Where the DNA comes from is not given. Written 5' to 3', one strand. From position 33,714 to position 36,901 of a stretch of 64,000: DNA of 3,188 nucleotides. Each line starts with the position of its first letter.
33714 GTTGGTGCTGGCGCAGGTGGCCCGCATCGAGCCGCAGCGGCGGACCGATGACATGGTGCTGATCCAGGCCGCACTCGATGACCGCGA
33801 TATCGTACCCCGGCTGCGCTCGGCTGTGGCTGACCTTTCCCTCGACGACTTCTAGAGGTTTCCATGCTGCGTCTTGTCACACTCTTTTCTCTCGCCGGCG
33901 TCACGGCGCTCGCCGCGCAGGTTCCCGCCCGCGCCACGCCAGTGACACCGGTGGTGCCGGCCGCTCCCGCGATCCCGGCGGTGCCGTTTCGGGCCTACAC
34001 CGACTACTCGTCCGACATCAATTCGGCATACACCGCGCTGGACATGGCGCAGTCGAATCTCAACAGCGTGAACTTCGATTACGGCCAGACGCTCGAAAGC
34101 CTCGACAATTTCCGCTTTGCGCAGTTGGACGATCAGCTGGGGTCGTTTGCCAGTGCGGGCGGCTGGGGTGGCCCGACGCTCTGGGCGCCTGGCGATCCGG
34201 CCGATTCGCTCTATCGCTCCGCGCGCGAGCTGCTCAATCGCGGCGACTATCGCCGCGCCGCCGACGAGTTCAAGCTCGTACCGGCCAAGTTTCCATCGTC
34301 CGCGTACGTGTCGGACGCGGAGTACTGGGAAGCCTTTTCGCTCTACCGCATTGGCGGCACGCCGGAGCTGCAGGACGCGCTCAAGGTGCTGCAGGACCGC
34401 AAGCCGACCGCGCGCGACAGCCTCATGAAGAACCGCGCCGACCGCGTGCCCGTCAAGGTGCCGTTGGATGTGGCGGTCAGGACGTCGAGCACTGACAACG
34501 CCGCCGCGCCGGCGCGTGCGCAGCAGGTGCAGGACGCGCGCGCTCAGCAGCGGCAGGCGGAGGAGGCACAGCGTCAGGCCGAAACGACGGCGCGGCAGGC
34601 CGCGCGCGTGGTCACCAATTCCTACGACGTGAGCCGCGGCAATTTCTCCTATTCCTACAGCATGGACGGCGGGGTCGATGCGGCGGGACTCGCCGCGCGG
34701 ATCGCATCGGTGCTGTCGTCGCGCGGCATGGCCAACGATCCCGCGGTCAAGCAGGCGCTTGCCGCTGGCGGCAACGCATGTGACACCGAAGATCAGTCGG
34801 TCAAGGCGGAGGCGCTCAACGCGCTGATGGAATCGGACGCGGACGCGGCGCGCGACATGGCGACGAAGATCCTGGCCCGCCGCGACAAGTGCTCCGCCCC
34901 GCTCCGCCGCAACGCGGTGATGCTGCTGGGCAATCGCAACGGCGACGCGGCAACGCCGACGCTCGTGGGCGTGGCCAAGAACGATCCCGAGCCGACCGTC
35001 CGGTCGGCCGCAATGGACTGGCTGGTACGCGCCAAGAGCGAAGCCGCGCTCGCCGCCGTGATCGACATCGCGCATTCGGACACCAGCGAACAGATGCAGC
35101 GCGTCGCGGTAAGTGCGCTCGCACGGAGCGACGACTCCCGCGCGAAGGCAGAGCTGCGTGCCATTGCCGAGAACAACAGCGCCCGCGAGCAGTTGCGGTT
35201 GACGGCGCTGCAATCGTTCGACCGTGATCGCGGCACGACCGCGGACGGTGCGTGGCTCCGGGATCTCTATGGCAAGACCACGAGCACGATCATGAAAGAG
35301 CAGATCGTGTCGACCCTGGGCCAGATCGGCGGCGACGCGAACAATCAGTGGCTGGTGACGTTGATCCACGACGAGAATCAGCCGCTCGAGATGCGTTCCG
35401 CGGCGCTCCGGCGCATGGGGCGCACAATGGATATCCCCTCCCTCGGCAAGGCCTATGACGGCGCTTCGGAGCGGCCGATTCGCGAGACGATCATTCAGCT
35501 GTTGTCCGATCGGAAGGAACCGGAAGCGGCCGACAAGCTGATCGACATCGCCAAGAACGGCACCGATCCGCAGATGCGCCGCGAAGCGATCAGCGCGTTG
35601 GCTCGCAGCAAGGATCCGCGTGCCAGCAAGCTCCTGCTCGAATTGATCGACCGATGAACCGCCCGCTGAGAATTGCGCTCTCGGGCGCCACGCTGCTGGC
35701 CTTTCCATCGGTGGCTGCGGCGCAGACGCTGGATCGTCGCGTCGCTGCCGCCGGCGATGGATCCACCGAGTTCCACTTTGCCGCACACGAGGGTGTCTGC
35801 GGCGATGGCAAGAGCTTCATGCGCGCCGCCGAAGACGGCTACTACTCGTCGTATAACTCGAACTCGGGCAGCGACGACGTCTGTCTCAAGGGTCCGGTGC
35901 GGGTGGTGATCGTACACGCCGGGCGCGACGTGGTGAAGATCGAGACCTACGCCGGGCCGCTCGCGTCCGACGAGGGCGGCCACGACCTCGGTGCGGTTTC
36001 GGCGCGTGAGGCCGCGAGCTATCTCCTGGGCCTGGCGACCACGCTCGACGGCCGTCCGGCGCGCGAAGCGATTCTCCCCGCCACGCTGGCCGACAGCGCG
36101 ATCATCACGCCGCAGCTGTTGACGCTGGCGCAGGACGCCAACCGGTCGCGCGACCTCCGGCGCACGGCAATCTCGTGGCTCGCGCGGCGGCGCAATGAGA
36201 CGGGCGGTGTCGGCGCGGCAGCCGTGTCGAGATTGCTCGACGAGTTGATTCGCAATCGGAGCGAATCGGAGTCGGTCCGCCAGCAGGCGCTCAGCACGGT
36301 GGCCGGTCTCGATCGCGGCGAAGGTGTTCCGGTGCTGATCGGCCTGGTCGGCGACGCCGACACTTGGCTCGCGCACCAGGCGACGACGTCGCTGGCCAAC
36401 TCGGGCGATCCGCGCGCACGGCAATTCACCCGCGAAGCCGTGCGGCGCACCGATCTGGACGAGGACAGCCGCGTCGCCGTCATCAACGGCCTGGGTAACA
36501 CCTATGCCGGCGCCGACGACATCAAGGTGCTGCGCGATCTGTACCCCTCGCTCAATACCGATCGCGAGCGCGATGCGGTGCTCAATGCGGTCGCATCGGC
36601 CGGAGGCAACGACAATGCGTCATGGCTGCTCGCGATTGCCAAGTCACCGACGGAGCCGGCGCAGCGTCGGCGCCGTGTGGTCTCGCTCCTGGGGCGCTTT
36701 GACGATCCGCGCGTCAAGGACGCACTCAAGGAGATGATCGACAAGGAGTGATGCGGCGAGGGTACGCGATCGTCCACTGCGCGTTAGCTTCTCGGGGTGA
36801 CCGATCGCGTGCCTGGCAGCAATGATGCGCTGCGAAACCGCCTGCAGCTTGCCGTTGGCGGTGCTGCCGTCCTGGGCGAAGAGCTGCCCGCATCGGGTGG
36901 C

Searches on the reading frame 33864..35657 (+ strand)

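Call 77: search_protein_families(library=pfam, proteins=[window:33864-35657:+], max_evalue=0.00001)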
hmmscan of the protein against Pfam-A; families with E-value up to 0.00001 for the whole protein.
window:33864-35657:+ (597 aa): 2 families
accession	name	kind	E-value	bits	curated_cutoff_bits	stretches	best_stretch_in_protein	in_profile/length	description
PF13646.12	HEAT_2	-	7e-24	84.4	27.7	2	341-420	10-88/88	HEAT repeats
PF11838.14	ERAP1_C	-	1.5e-08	34.9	38.2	0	539-595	168-224/318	ERAP1-like C-terminal domain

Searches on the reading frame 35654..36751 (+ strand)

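Call 77: search_protein_families(library=pfam, proteins=[window:35654-36751:+], max_evalue=0.00001)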
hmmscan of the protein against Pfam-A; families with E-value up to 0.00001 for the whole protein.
window:35654-36751:+ (365 aa): 1 family
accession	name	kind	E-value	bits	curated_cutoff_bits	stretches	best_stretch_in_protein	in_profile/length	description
PF13646.12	HEAT_2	-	9.7e-14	51.9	27.7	1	194-275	4-83/88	HEAT repeats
